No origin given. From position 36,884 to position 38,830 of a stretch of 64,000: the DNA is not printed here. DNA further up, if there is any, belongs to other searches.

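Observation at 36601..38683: XRE regulator + NERD-nuclease/SF1-helicase fusion directly after recC-recB-recD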

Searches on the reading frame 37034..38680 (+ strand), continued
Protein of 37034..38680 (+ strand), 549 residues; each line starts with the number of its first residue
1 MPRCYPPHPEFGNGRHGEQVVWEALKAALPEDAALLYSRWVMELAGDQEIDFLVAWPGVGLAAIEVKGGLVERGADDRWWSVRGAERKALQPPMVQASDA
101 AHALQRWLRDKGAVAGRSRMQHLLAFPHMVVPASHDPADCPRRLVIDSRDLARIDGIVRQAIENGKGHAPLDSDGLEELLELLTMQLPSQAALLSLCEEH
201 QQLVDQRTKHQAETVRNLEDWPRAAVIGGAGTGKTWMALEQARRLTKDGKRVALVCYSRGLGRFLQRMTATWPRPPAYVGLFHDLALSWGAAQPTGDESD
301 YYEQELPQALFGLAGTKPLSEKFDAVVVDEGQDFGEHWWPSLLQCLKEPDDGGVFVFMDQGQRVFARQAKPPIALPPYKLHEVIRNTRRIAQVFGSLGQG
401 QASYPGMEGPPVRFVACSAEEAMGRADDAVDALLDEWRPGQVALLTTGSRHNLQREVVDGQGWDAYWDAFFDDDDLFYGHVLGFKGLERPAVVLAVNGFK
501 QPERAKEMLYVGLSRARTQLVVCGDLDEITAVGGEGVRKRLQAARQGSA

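Call 46: fold_search(model_id=the predicted structure, library=pdb)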
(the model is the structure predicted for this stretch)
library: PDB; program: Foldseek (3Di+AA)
matches with E <= 10: 1513; with E <= 0.001: 286
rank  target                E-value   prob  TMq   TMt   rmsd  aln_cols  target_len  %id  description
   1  7zel_A                1.1e-14  1.00  0.34  0.24  18.3       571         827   14  Human SLFN11 dimer apoenzyme (released 2022-09-28)
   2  7zep_A                6.9e-14  1.00  0.34  0.24  18.4       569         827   14  Human SLFN11 E209A dimer (released 2022-09-28)
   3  9uie_B                1.3e-12  1.00  0.35  0.23  17.4       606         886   14  Electronic microscopy structure of human schlafen14-E211A dimer in complex with dsRNA (released 2025-08-06)
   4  9jr9_A                1.9e-12  1.00  0.34  0.23  17.8       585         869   14  Electronic microscopy structure of human schlafen14-E211A dimer (released 2025-08-06)
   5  9jr9_B                2.1e-12  1.00  0.34  0.23  17.7       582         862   13  Electronic microscopy structure of human schlafen14-E211A dimer (released 2025-08-06)
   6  9nyy_B                1.1e-11  1.00  0.34  0.24  17.3       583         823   14  Nucleic acid bound human SLFN14, State 1 (released 2025-07-09)
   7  9nyy_A                7.3e-11  1.00  0.33  0.24  16.6       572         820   14  Nucleic acid bound human SLFN14, State 1 (released 2025-07-09)
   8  2xzo_A                1.5e-10  1.00  0.35  0.32  11.8       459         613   14  Upf1 helicase - RNA complex (released 2011-03-30)
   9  2xzl_A                5.2e-10  1.00  0.38  0.29  10.3       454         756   16  Upf1-RNA complex (released 2011-03-30)
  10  2wjy                  6.6e-10  1.00  0.36  0.27  11.4       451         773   14  Crystal structure of the complex between human nonsense mediated decay factors UPF1 and UPF2 Orthorhombic form (released 2009-07-07)
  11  9qdq_A                1.3e-09  1.00  0.33  0.25  12.3       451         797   17  Cryo-EM structure of Upf1-Nmd4-Ebs1 in complex with RNA (released 2025-10-22)
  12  8rd3_A                1.4e-09  1.00  0.30  0.27  14.5       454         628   16  Crystal structure of Saccharomyces cerevisiae Nmd4 protein bound to Upf1 helicase domain (released 2024-08-14)
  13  2gjk                  2.4e-09  1.00  0.34  0.31  11.5       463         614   14  Structural and functional insights into the human Upf1 helicase core (released 2007-01-09)
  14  4b3g_A                3.0e-09  1.00  0.33  0.30  12.0       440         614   16  crystal structure of Ighmbp2 helicase in complex with RNA (released 2012-09-26)
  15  2wjv_A                3.3e-09  1.00  0.33  0.25  12.7       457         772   13  Crystal structure of the complex between human nonsense mediated decay factors UPF1 and UPF2 (released 2009-07-07)
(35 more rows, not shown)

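Call 57: search_protein_representatives(protein=window:37034-38680:+)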
Query: 549 residues. Proteins with E-value up to 0.001 (for the whole library): 6387; up to 1e-10: 3688; up to 1e-30: 861. The best 150 are listed.
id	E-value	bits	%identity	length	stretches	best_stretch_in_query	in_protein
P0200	6.3e-168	576.4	53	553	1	3-546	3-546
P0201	2.6e-162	557.8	52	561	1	1-545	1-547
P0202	7.2e-160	549.8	52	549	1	10-546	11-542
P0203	1.2e-158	545.7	53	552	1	3-546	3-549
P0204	1.2e-145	502.8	49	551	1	2-543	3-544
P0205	1.6e-135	469.4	56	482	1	120-546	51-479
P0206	1.0e-133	463.5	45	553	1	1-545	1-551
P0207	2.7e-130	452.1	46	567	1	1-542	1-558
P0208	3.9e-128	445.0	43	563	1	5-545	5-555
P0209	7.8e-124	430.8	44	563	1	3-538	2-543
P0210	2.1e-119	416.1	43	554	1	3-545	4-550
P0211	1.6e-113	396.7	62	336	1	210-545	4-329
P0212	2.5e-113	396.1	43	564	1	3-547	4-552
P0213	1.8e-111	390.0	39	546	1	1-546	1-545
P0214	2.8e-111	389.4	41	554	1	1-542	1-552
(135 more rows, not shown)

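Call 58: search_dna_similar(query=window:37034-38680:+, collection=plasmids, mode=protein, max_rows=25)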
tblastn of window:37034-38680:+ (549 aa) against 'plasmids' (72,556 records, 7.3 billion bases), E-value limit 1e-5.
Records with a match: 29; places in all: 30; records where one place covers at least 80% of the query: 18.
Best place of each record, by identity: <60% 29.
By first word of the organism name: Rhizobium 5; Burkholderia 5; Caballeronia 3; Azospirillum 2; Shinella 1; Thermomicrobium 1; Sphingomonas 1; Paracoccus 1; Selenomonas 1; Leisingera 1; and 8 more.
By predicted mobility (MOB-suite, as given by PLSDB): non-mobilizable 19; mobilizable 5; conjugative 5.
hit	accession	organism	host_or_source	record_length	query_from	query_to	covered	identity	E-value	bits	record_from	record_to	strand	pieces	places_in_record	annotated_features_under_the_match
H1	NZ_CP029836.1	Azospirillum ramasamyi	single cell,Cow dung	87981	15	524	93%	34.0%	3e-52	199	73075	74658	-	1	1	NERD domain-containing protein/DEAD/DEAH box helicase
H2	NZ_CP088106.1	Rhizobium ruizarguesonis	cell culture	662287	2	533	97%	31.1%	2e-48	188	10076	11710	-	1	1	NERD domain-containing protein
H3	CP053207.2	Rhizobium leguminosarum bv. trifolii TA1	-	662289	2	533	97%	31.1%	2e-48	188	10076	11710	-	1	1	hypothetical protein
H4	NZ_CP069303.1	Shinella sp. PSBB067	monoisolate,Minnesota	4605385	15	528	94%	31.9%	2e-39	161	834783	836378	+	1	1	none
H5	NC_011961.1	Thermomicrobium roseum DSM 5159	-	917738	1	526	96%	29.7%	1e-50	194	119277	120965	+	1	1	NERD domain-containing protein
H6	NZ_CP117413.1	Sphingomonas naphthae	Single cell,Oil contaminated soil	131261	1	543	99%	26.9%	6e-34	145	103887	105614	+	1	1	UvrD-helicase domain-containing protein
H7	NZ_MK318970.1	Rhizobium rhizogenes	-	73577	15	525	93%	27.7%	2e-32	140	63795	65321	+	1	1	NERD domain-containing protein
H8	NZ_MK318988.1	Rhizobium rhizogenes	-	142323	15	525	93%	27.7%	2e-32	140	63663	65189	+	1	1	NERD domain-containing protein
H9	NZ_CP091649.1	Burkholderia aenigmatica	-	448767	46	524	87%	29.4%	2e-34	146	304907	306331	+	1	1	NERD domain-containing protein/DEAD/DEAH box helicase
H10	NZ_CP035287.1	Paracoccus versutus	whole organism,soil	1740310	45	524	87%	28.0%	8e-24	114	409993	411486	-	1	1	none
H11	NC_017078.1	Selenomonas ruminantium subsp. lactilytica TAM6421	-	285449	1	522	95%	24.6%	1e-23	113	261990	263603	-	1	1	NERD domain-containing protein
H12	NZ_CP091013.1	Burkholderia cenocepacia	-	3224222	18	524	92%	25.1%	4e-10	71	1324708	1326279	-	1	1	none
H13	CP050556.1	Rhizobium leguminosarum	Vicia sativa,cell culture,root nodule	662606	2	390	71%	32.3%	1e-38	159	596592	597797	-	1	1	hypothetical protein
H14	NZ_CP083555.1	Leisingera sp. S132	-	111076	49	536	89%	25.7%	6e-25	117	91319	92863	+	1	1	NERD domain-containing protein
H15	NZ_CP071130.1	Caballeronia sp. M1242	Homo sapiens,ETA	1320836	49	524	87%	25.4%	2e-10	72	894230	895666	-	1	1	none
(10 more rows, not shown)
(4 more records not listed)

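Call 59: search_dna_similar(query=window:37034-38680:+, collection=phages, mode=protein, max_rows=15)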
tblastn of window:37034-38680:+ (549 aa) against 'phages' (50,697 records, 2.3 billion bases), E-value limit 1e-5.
Records with a match: 1; places in all: 1; records where one place covers at least 80% of the query: 1.
Best place of each record, by identity: <60% 1.
By first word of the organism name: Bacteriophage 1.
By host as written in the record: - 1.
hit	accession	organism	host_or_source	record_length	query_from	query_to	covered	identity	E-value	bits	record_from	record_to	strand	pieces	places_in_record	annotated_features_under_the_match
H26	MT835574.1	Bacteriophage sp.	human fecal samples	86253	1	541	99%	44.6%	3e-121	399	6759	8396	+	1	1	record has no annotation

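Call 60: find_encoding_contigs(protein=P0105, flank=10000, max_places=2)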
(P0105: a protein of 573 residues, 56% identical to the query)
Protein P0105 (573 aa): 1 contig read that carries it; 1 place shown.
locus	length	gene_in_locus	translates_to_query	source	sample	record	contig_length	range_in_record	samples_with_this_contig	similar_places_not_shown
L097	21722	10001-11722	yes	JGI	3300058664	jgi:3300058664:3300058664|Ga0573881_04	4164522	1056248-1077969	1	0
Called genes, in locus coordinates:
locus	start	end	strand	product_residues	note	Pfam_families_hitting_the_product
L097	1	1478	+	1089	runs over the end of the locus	PF00176:SNF2-rel_dom, PF00270:DEAD (weak), PF04851:ResIII, PF00271:Helicase_C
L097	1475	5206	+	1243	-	PF05970:PIF1 (faint), PF13245:AAA_19, PF13604:AAA_30, PF01443:Viral_helicase1 (weak), PF13401:AAA_22, PF13086:AAA_11 (weak), PF13538:UvrD_C_2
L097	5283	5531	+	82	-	-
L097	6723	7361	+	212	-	PF22483:Mu-transpos_C_2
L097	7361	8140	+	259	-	PF01695:IstB_IS21, PF00308:Bac_DnaA (weak)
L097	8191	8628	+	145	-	PF13560:HTH_31, PF01381:HTH_3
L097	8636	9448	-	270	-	-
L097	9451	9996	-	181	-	-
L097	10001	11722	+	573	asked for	PF08378:NERD, PF13538:UvrD_C_2 (weak)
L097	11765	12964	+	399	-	PF22558:REase-ARP, PF20796:PDDEXK_13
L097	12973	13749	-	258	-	PF01661:Macro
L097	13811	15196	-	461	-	PF03747:ADP_ribosyl_GH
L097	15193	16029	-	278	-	PF20208:ARPP-1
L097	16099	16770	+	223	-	PF00293:NUDIX (weak), PF21906:WHD_NrtR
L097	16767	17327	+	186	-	PF18143:HAD_SAK_2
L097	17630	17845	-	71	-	-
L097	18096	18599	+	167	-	-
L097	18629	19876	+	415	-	-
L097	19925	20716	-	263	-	PF03796:DnaB_C, PF06745:ATPase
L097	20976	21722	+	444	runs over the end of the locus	PF13701:DDE_Tnp_1_4, PF01609:DDE_Tnp_1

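Call 61: find_encoding_contigs(protein=P0099, flank=10000, max_places=2)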
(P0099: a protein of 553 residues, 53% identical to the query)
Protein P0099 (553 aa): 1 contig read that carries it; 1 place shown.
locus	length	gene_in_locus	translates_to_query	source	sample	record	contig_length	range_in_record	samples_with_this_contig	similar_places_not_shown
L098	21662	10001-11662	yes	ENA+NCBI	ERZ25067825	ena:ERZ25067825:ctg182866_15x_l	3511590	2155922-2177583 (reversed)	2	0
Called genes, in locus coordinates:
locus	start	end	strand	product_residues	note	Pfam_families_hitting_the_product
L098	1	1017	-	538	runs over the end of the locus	PF00501:AMP-binding, PF13193:AMP-binding_C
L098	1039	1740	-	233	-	PF00117:GATase, PF07685:GATase_3 (faint), PF07722:Peptidase_C26 (weak)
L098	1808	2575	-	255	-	PF00106:adh_short, PF08659:KR, PF03435:Sacchrp_dh_NADP (faint), PF13561:adh_short_C2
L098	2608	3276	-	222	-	PF00106:adh_short, PF13561:adh_short_C2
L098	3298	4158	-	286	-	PF01975:SurE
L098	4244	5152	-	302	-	PF00296:Bac_luciferase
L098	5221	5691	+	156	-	PF10604:Polyketide_cyc2, PF03364:Polyketide_cyc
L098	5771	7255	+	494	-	PF13347:MFS_2 (faint), PF00083:Sugar_tr, PF07690:MFS_1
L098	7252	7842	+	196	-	PF00440:TetR_N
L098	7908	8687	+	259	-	PF00912:Transgly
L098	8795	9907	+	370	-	-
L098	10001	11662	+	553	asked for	PF08378:NERD, PF13245:AAA_19 (faint), PF13538:UvrD_C_2 (weak)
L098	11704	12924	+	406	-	PF03712:Cu2_monoox_C (weak)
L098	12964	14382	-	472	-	PF00282:Pyridoxal_deC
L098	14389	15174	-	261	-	PF00106:adh_short, PF01370:Epimerase (weak), PF13561:adh_short_C2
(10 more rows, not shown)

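Call 72: search_protein_families(library=pfam, proteins=[L046:14760-18050:+, L044:3798-6653:+, L027:9015-9410:+, L027:9579-9938:+, L026:6688-7356:-], max_evalue=0.001)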
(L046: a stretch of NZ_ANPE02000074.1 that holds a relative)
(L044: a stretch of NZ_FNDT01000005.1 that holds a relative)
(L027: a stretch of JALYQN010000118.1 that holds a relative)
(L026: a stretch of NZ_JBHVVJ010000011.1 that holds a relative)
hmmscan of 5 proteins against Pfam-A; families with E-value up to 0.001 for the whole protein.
L046:14760-18050:+ (1097 aa): 4 families
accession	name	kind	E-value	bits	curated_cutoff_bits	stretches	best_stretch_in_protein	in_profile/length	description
PF00580.27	UvrD-helicase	-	8.6e-51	173.6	23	1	20-418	9-265/271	UvrD/REP helicase N-terminal domain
PF13361.12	UvrD_C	-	1.6e-24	87.4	25.6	2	738-834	284-348/350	UvrD-like helicase C-terminal domain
PF13245.12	AAA_19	-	3e-14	53.8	25.1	1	25-409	12-134/134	AAA domain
PF13538.12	UvrD_C_2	-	1.1e-09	38.5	27.4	1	746-766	2-22/52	UvrD-like helicase C-terminal domain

L044:3798-6653:+ (952 aa): 1 family
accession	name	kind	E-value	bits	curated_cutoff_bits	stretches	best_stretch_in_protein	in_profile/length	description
PF12705.13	PDDEXK_1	-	7.7e-32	111.6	22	1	650-906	2-235/247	PD-(D/E)XK nuclease superfamily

L027:9015-9410:+ (132 aa): 3 families
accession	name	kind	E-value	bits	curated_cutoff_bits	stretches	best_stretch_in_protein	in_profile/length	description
PF13560.12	HTH_31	-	3.7e-11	43.6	27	1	1-62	1-63/64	Helix-turn-helix domain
PF01381.28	HTH_3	-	3.8e-11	43.3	23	1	7-60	2-55/55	Helix-turn-helix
PF13413.12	HTH_25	-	0.00054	20.2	24.6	0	7-60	3-62/62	Helix-turn-helix domain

L027:9579-9938:+ (120 aa): 2 families
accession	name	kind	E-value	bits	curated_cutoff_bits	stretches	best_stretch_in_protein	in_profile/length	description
PF22551.1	TY-Chap1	-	7.5e-25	87.5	27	1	4-119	2-116/132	T3SS (YopN, CesT) and YbjN peptide-binding chaperone 1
PF10722.14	YbjN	-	1.8e-08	35.1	22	1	17-119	14-120/126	Putative bacterial sensory transduction regulator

L026:6688-7356:- (222 aa): 2 families
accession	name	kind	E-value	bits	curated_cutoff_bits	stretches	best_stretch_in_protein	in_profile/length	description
PF00293.34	NUDIX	-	8.7e-11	42.4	21.1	1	23-118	8-101/134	NUDIX domain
PF21906.2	NrtR_WHD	-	2.1e-10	41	27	1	164-217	4-59/61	NrtR DNA-binding winged helix domain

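Call 75: search_protein_families(library=pfam, proteins=[L032:11705-14266:+, L030:11752-14346:+, L026:17097-20312:+, L038:11689-15204:-, L050:5243-8686:-], max_evalue=0.001)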
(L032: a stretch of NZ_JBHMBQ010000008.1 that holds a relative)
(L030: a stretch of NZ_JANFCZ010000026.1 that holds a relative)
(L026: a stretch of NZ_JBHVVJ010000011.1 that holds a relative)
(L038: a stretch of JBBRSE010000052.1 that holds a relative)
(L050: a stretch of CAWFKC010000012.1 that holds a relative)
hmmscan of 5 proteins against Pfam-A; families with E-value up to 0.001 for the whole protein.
L032:11705-14266:+ (854 aa): 8 families
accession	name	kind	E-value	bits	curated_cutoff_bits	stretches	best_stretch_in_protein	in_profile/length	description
PF04851.21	ResIII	-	5.3e-23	82.2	22.5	1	56-199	4-164/164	Type III restriction enzyme, res subunit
PF04542.20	Sigma70_r2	-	4.9e-20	71.5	24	1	616-685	1-70/71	Sigma-70 region 2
PF00271.37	Helicase_C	-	1.4e-16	61.1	23.5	1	330-426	13-109/110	Helicase conserved C-terminal domain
PF04545.22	Sigma70_r4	-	6.6e-16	58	24.1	1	785-838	1-50/50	Sigma-70, region 4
PF00270.35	DEAD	-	7.9e-14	52.2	26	1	58-185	2-140/167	DEAD/DEAH box helicase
PF00140.25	Sigma70_r1_2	-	2e-09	37.7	22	1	552-584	2-34/34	Sigma-70 factor, region 1.2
PF18766.7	SWI2_SNF2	-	1.8e-06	28.2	26.7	1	65-248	11-203/221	SWI2/SNF2 ATPase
PF16203.11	ERCC3_RAD25_C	-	4.6e-06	26.5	27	1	362-430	85-155/248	ERCC3/RAD25/XPB C-terminal helicase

L030:11752-14346:+ (865 aa): 8 families
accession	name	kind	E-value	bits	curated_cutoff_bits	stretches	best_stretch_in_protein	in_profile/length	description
PF04851.21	ResIII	-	8.8e-23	81.4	22.5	1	40-183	4-164/164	Type III restriction enzyme, res subunit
PF04542.20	Sigma70_r2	-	1.8e-20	72.9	24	1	584-653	1-70/71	Sigma-70 region 2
PF04545.22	Sigma70_r4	-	4.5e-17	61.7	24.1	1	754-806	2-50/50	Sigma-70, region 4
PF00271.37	Helicase_C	-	3.9e-16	59.7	23.5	1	309-410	6-109/110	Helicase conserved C-terminal domain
PF00270.35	DEAD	-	2e-15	57.4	26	1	43-169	3-140/167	DEAD/DEAH box helicase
PF00140.25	Sigma70_r1_2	-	2e-10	40.9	22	1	519-552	1-34/34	Sigma-70 factor, region 1.2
PF18766.7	SWI2_SNF2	-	6.2e-08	33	26.7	1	48-243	10-213/221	SWI2/SNF2 ATPase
PF16203.11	ERCC3_RAD25_C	-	1.2e-05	25.2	27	1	346-413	85-154/248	ERCC3/RAD25/XPB C-terminal helicase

L026:17097-20312:+ (1072 aa): 7 families
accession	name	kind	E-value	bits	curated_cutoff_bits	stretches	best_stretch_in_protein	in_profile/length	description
PF00580.27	UvrD-helicase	-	1.4e-45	156.5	23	1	8-417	8-266/271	UvrD/REP helicase N-terminal domain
PF13361.12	UvrD_C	-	4.1e-15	56.5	25.6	1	645-796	235-341/350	UvrD-like helicase C-terminal domain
PF13245.12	AAA_19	-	6.4e-15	56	25.1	1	11-407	9-134/134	AAA domain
PF12705.13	PDDEXK_1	-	4.6e-09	37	22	1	904-1046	24-176/247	PD-(D/E)XK nuclease superfamily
PF13538.12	UvrD_C_2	-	1.2e-06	28.7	27.4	0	699-717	4-22/52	UvrD-like helicase C-terminal domain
PF01443.25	Viral_helicase1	-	4.9e-06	27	21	0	361-444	55-138/228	Viral superfamily 1 RNA helicase core domain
PF13604.12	AAA_30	-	2.1e-05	24.8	27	0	13-67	18-69/191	AAA domain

L038:11689-15204:- (1171 aa): 6 families
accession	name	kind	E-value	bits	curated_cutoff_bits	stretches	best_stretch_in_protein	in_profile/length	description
PF04851.21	ResIII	-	1.3e-33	116.7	22.5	1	454-607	2-164/164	Type III restriction enzyme, res subunit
PF11907.13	DUF3427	-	4.4e-20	72.5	27.7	1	972-1166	80-279/280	Domain of unknown function (DUF3427)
PF00271.37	Helicase_C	-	3.1e-12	47.1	23.5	1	692-786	14-108/110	Helicase conserved C-terminal domain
PF13091.12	PLDc_2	-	1.8e-09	38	27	1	293-421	7-132/132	PLD-like domain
PF00270.35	DEAD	-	1.2e-06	28.8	26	1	475-606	14-161/167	DEAD/DEAH box helicase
PF18766.7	SWI2_SNF2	-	5.1e-06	26.7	26.7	1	483-650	26-199/221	SWI2/SNF2 ATPase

L050:5243-8686:- (1147 aa): 6 families
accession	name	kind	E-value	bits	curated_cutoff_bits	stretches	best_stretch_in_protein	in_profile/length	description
PF18911.6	PKD_4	-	1.2e-32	112.2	27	2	847-932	3-85/85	PKD domain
PF00801.26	PKD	-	5e-29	100.6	23.5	2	852-927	4-76/80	PKD domain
PF13229.12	Beta_helix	-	4.6e-18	65.8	25.9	2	409-502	70-157/158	Right handed beta helix region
PF05048.19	NosD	-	4e-14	53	23.6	1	408-503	82-169/212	Periplasmic copper-binding protein (NosD)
PF22352.2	K319L-like_PKD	-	1.8e-08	34.7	27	2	864-932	13-84/84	K319L-like, PKD domain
PF08329.16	ChitinaseA_N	-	2.1e-05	24.7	21.2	0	801-838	71-108/133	Chitinase A, N-terminal domain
